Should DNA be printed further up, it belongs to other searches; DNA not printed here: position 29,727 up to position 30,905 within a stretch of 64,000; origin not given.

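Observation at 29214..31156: GtrA / UbiA-family phosphoribosyltransferase / PHP phosphatase triad resembling the mycobacterial decaprenyl-phospho-ribose module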

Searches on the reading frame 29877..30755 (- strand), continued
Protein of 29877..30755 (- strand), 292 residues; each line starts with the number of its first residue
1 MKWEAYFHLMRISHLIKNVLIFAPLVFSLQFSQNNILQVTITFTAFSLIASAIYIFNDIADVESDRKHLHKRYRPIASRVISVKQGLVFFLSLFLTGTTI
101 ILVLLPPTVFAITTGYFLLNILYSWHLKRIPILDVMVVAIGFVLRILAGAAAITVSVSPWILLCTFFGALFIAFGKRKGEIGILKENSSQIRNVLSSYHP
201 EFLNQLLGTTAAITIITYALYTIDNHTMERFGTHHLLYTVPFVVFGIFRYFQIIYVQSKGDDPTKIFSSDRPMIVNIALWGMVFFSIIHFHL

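Call 35: find_encoding_contigs(protein=P0012, flank=10000, max_places=2)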
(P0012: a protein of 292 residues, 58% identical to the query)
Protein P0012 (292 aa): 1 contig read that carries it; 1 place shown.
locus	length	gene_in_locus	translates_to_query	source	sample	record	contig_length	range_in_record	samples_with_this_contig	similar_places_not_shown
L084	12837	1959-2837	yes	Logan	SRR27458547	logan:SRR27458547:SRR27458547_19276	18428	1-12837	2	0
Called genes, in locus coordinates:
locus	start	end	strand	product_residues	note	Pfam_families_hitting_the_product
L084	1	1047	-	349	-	?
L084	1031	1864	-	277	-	PF01370:Epimerase, PF16363:GDP_Man_Dehyd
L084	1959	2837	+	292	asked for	PF01040:UbiA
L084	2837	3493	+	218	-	PF02811:PHP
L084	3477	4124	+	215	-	PF13489:Methyltransf_23, PF13847:Methyltransf_31 (weak), PF08241:Methyltransf_11 (weak), PF08242:Methyltransf_12, PF13649:Methyltransf_25 (weak)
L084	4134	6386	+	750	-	-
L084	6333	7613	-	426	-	PF13524:Glyco_trans_1_2 (weak), PF05686:Glyco_transf_90 (weak)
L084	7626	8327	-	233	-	PF05711:TylF, PF13578:Methyltransf_24 (weak)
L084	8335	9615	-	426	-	-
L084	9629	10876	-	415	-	PF13524:Glyco_trans_1_2, PF05686:Glyco_transf_90 (weak)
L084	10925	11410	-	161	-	PF08282:Hydrolase_3 (weak)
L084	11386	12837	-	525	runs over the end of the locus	PF00483:NTP_transferase (faint)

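Call 37: find_encoding_contigs(protein=P0021, flank=8000, max_places=1)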
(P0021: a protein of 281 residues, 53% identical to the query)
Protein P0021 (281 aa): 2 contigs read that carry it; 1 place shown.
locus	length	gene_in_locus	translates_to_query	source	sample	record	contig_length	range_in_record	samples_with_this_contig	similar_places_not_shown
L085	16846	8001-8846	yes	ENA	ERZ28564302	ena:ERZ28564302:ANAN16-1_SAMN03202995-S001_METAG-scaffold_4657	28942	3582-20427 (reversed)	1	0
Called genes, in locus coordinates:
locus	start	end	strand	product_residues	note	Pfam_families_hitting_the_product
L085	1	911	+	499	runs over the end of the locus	-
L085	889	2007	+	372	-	PF00534:Glycos_transf_1, PF13692:Glyco_trans_1_4, PF13524:Glyco_trans_1_2 (weak)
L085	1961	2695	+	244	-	PF00156:Pribosyltran (weak)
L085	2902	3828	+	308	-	PF00106:adh_short (weak), PF01073:3Beta_HSD, PF01370:Epimerase, PF02719:Polysacc_synt_2, PF04321:RmlD_sub_bind, PF07993:NAD_binding_4, PF13460:NAD_binding_10, PF16363:GDP_Man_Dehyd, +3 more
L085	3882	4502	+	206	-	-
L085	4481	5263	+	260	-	PF08843:AbiEii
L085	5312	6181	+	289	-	PF00483:NTP_transferase, PF12804:NTP_transf_3 (faint)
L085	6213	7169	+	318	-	PF01073:3Beta_HSD, PF01370:Epimerase, PF02719:Polysacc_synt_2, PF04321:RmlD_sub_bind, PF07993:NAD_binding_4 (faint), PF16363:GDP_Man_Dehyd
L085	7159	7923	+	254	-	PF00483:NTP_transferase, PF01128:IspD (weak), PF12804:NTP_transf_3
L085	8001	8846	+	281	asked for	PF01040:UbiA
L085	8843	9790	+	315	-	PF03706:LPG_synthase_TM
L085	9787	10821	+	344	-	PF01073:3Beta_HSD, PF01370:Epimerase, PF02719:Polysacc_synt_2, PF04321:RmlD_sub_bind, PF13460:NAD_binding_10, PF16363:GDP_Man_Dehyd, PF07993:NAD_binding_4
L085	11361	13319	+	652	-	-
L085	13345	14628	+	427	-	PF01943:Polysacc_synt, PF13440:Polysacc_synt_3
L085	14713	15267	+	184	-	PF01380:SIS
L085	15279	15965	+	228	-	PF00834:Ribul_P_3_epim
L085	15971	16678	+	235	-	-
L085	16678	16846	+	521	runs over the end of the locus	PF00483:NTP_transferase (faint)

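Call 38: find_encoding_contigs(protein=P0025, flank=8000, max_places=1)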
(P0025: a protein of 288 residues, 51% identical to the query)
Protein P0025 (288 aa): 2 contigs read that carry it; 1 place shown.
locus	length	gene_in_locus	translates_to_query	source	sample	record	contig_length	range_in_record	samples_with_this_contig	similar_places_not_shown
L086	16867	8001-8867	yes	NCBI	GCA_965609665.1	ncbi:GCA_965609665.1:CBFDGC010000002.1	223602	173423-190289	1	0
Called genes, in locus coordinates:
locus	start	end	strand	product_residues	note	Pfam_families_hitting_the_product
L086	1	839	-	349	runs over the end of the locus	PF13439:Glyco_transf_4, PF13579:Glyco_trans_4_4, PF00534:Glycos_transf_1, PF13692:Glyco_trans_1_4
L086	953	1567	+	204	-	-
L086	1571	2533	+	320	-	PF00535:Glycos_transf_2, PF10111:Glyco_tranf_2_2 (faint), PF13641:Glyco_tranf_2_3, PF13506:Glyco_transf_21, PF13632:Glyco_trans_2_3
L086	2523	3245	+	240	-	PF00535:Glycos_transf_2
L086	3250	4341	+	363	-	PF20706:GT4-conflict, PF00534:Glycos_transf_1, PF13692:Glyco_trans_1_4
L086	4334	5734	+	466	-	PF04932:Wzy_C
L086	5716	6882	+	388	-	PF04932:Wzy_C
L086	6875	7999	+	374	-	PF13439:Glyco_transf_4, PF13579:Glyco_trans_4_4, PF20706:GT4-conflict, PF00534:Glycos_transf_1, PF13692:Glyco_trans_1_4, PF13524:Glyco_trans_1_2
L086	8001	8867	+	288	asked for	PF01040:UbiA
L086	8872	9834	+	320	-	PF03706:LPG_synthase_TM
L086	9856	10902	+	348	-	PF01073:3Beta_HSD, PF01370:Epimerase, PF02719:Polysacc_synt_2, PF04321:RmlD_sub_bind, PF13460:NAD_binding_10, PF16363:GDP_Man_Dehyd, PF07993:NAD_binding_4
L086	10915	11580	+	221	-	PF02811:PHP, PF13263:PHP_C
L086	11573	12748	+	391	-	-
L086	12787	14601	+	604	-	PF13196:DUF4012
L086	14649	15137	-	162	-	-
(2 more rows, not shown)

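Call 39: find_encoding_contigs(protein=P0029, flank=8000, max_places=1)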
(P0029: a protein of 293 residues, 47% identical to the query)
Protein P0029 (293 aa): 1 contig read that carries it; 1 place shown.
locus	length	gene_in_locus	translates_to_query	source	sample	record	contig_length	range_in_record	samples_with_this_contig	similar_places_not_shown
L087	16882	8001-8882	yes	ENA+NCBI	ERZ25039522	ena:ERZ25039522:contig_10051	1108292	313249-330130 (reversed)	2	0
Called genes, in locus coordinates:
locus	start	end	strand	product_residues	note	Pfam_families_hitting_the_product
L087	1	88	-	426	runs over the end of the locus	PF01943:Polysacc_synt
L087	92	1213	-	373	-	PF13439:Glyco_transf_4, PF13579:Glyco_trans_4_4 (weak), PF00534:Glycos_transf_1, PF13692:Glyco_trans_1_4, PF13524:Glyco_trans_1_2 (weak)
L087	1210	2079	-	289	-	PF13641:Glyco_tranf_2_3, PF00535:Glycos_transf_2, PF13632:Glyco_trans_2_3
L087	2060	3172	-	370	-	PF13439:Glyco_transf_4, PF13579:Glyco_trans_4_4, PF20706:GT4-conflict, PF00534:Glycos_transf_1, PF13692:Glyco_trans_1_4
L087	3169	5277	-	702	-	-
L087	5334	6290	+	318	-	PF13641:Glyco_tranf_2_3, PF00535:Glycos_transf_2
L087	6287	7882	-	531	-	-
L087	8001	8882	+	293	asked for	PF01040:UbiA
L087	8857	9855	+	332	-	PF03706:LPG_synthase_TM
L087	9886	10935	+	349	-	PF01073:3Beta_HSD, PF01370:Epimerase, PF02719:Polysacc_synt_2, PF04321:RmlD_sub_bind, PF05368:NmrA (weak), PF16363:GDP_Man_Dehyd, PF13460:NAD_binding_10, PF07993:NAD_binding_4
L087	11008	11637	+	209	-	-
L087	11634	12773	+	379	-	PF13439:Glyco_transf_4, PF13579:Glyco_trans_4_4, PF20706:GT4-conflict, PF00534:Glycos_transf_1, PF13692:Glyco_trans_1_4, PF13524:Glyco_trans_1_2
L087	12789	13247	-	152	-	PF13083:KH_KhpA-B (weak), PF01424:R3H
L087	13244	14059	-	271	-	PF02096:60KD_IMP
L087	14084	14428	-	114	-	PF00825:Ribonuclease_P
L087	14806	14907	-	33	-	-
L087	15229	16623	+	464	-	PF11638:DnaA_N, PF00308:Bac_DnaA, PF00004:AAA (weak), PF01695:IstB_IS21, PF08299:Bac_DnaA_C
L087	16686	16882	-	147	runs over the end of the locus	PF02861:Clp_N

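Call 58: find_encoding_contigs(protein=P0031, flank=8000, max_places=1)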
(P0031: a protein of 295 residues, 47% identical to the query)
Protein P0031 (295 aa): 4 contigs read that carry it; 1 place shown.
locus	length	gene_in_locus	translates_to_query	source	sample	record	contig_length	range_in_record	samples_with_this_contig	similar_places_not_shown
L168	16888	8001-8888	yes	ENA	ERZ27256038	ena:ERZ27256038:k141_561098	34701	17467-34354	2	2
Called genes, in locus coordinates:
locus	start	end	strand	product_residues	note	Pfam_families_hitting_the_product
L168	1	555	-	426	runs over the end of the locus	PF01943:Polysacc_synt (weak)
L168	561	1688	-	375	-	PF13579:Glyco_trans_4_4 (weak), PF13439:Glyco_transf_4, PF00534:Glycos_transf_1, PF13692:Glyco_trans_1_4, PF13524:Glyco_trans_1_2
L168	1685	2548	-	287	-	PF13641:Glyco_tranf_2_3, PF00535:Glycos_transf_2, PF13632:Glyco_trans_2_3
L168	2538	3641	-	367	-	PF20706:GT4-conflict, PF13439:Glyco_transf_4, PF13579:Glyco_trans_4_4, PF00534:Glycos_transf_1, PF13692:Glyco_trans_1_4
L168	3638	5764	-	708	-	PF19830:DUF6311 (faint)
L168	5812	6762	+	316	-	PF00535:Glycos_transf_2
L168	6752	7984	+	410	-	-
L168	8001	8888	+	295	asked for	PF01040:UbiA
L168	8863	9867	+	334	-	PF03706:LPG_synthase_TM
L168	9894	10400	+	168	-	PF02517:Rce1-like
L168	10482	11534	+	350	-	PF01073:3Beta_HSD, PF01370:Epimerase, PF02719:Polysacc_synt_2, PF04321:RmlD_sub_bind, PF16363:GDP_Man_Dehyd, PF13460:NAD_binding_10, PF07993:NAD_binding_4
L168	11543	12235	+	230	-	PF02811:PHP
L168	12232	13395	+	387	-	PF13439:Glyco_transf_4, PF13579:Glyco_trans_4_4, PF20706:GT4-conflict, PF00534:Glycos_transf_1, PF13692:Glyco_trans_1_4, PF13524:Glyco_trans_1_2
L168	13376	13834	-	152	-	PF01424:R3H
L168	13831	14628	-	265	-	PF02096:60KD_IMP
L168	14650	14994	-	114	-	PF00825:Ribonuclease_P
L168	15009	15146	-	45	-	PF00468:Ribosomal_L34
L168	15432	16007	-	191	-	-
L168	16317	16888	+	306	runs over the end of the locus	?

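Call 59: find_encoding_contigs(protein=P0035, flank=8000, max_places=1)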
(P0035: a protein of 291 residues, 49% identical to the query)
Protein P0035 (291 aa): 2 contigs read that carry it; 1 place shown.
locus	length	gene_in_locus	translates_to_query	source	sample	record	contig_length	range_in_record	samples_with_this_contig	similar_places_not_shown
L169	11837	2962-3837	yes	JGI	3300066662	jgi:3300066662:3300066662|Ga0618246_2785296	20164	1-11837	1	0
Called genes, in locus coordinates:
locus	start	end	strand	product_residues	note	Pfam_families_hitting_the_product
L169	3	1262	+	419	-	PF01757:Acyl_transf_3, PF04235:DUF418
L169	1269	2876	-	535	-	-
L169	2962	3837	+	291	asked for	PF01040:UbiA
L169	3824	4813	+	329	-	PF03706:LPG_synthase_TM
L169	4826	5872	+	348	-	PF00106:adh_short (faint), PF01073:3Beta_HSD, PF01370:Epimerase, PF02719:Polysacc_synt_2, PF04321:RmlD_sub_bind, PF13460:NAD_binding_10, PF16363:GDP_Man_Dehyd, PF07993:NAD_binding_4, +1 more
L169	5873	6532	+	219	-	PF02811:PHP, PF13263:PHP_C (faint)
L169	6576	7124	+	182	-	-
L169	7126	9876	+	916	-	-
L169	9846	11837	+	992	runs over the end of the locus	PF01510:Amidase_2, PF16158:N_BRCA1_IG (faint)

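Call 81: find_encoding_contigs(protein=P0244, flank=3000, max_places=3)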
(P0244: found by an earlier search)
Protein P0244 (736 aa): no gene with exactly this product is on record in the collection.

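Call 92: find_encoding_contigs(protein=P0004, flank=8000, max_places=1)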
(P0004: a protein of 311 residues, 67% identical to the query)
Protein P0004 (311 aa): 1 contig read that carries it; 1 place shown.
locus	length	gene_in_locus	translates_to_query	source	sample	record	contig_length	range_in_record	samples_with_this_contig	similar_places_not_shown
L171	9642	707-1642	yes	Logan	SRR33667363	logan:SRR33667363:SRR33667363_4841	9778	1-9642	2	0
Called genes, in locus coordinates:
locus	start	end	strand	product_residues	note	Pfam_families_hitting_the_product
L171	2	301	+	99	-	?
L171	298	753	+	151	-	PF04138:GtrA_DPMS_TM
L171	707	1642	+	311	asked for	PF01040:UbiA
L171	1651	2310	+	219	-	PF02811:PHP, PF13263:PHP_C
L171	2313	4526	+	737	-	-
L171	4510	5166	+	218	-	PF01135:PCMT (weak), PF13489:Methyltransf_23, PF03059:NAS (faint), PF13847:Methyltransf_31, PF08241:Methyltransf_11, PF08242:Methyltransf_12, PF13649:Methyltransf_25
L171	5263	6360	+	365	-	PF08003:Methyltransf_9, PF13489:Methyltransf_23, PF08241:Methyltransf_11, PF08242:Methyltransf_12, PF13649:Methyltransf_25, PF13847:Methyltransf_31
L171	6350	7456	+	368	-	PF13439:Glyco_transf_4, PF13579:Glyco_trans_4_4, PF00534:Glycos_transf_1, PF13692:Glyco_trans_1_4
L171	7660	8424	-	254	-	PF13489:Methyltransf_23, PF13847:Methyltransf_31, PF08241:Methyltransf_11, PF08242:Methyltransf_12, PF13649:Methyltransf_25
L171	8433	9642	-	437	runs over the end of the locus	PF01943:Polysacc_synt, PF13440:Polysacc_synt_3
